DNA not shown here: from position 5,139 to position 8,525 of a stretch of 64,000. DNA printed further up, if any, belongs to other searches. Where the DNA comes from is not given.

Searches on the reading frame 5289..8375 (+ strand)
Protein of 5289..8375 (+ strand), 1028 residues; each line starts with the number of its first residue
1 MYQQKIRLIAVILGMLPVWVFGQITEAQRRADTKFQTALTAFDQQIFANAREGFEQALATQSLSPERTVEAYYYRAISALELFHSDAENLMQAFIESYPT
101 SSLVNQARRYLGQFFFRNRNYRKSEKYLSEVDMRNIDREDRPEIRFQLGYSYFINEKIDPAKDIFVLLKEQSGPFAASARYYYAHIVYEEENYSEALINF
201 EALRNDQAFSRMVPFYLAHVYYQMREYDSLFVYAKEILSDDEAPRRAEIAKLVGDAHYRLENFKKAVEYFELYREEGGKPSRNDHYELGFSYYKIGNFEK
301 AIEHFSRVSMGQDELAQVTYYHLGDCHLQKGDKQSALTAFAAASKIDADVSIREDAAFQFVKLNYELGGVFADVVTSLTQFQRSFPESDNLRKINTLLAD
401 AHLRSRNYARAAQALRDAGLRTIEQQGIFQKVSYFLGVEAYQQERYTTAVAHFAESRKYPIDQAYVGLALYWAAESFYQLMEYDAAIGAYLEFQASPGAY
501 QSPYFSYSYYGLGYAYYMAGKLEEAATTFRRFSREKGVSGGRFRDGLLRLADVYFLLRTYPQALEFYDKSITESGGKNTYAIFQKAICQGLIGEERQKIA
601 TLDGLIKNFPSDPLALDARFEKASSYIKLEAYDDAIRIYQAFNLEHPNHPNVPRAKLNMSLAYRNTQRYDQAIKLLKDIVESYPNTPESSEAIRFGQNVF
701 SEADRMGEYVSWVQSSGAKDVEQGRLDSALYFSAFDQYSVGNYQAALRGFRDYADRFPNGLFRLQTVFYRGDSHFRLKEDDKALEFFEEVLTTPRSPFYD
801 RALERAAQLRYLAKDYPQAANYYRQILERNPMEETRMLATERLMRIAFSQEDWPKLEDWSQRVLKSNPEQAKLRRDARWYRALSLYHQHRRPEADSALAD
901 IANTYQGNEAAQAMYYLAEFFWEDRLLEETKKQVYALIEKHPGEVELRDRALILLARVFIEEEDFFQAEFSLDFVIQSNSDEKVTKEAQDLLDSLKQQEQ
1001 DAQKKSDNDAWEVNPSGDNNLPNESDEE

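Call 59: find_encoding_contigs(protein=window:5289-8375:+, flank=10000, max_places=3)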
Protein window:5289-8375:+ (1028 aa): 2 contigs read that carry it; 2 places shown.
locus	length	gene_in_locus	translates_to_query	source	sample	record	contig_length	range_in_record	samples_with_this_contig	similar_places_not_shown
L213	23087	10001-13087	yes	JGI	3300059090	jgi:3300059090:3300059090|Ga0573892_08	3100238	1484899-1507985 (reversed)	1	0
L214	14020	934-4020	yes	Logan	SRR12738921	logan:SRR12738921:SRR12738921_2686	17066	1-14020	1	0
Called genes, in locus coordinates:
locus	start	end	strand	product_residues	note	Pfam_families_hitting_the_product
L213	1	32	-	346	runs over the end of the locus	PF02912:Phe_tRNA-synt_N, PF01409:tRNA-synt_2d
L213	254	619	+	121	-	-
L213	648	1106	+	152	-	-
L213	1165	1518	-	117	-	-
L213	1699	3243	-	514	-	PF10150:RNase_E_G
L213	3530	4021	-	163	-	PF13432:TPR_16 (faint), PF13174:TPR_6 (faint), PF07719:TPR_2 (faint), PF13428:TPR_14 (faint), PF14559:TPR_19 (weak), PF13176:TPR_7 (faint), PF13424:TPR_12 (weak)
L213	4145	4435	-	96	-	PF00216:Bac_DNA_binding, PF18291:HU-HIG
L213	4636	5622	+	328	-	PF00730:HhH-GPD, PF00633:HHH (faint), PF14815:NUDIX_4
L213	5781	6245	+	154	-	PF00436:SSB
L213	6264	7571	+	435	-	PF01595:CNNM, PF00571:CBS, PF03471:CorC_HlyC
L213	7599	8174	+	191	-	PF25593:GldD_lipo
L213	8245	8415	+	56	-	-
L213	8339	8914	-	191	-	-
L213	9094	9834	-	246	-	PF16266:DUF4919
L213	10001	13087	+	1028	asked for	PF00515:TPR_1 (faint), PF07719:TPR_2 (faint), PF10602:RPN7 (faint), PF13174:TPR_6 (faint), PF13424:TPR_12 (faint), PF13428:TPR_14 (faint), PF21545:T7SS_EccA1_N (faint), PF13432:TPR_16 (faint), +5 more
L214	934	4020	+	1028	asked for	PF00515:TPR_1 (faint), PF07719:TPR_2 (faint), PF10602:RPN7 (faint), PF13174:TPR_6 (faint), PF13424:TPR_12 (faint), PF13428:TPR_14 (faint), PF21545:T7SS_EccA1_N (faint), PF13432:TPR_16 (faint), +5 more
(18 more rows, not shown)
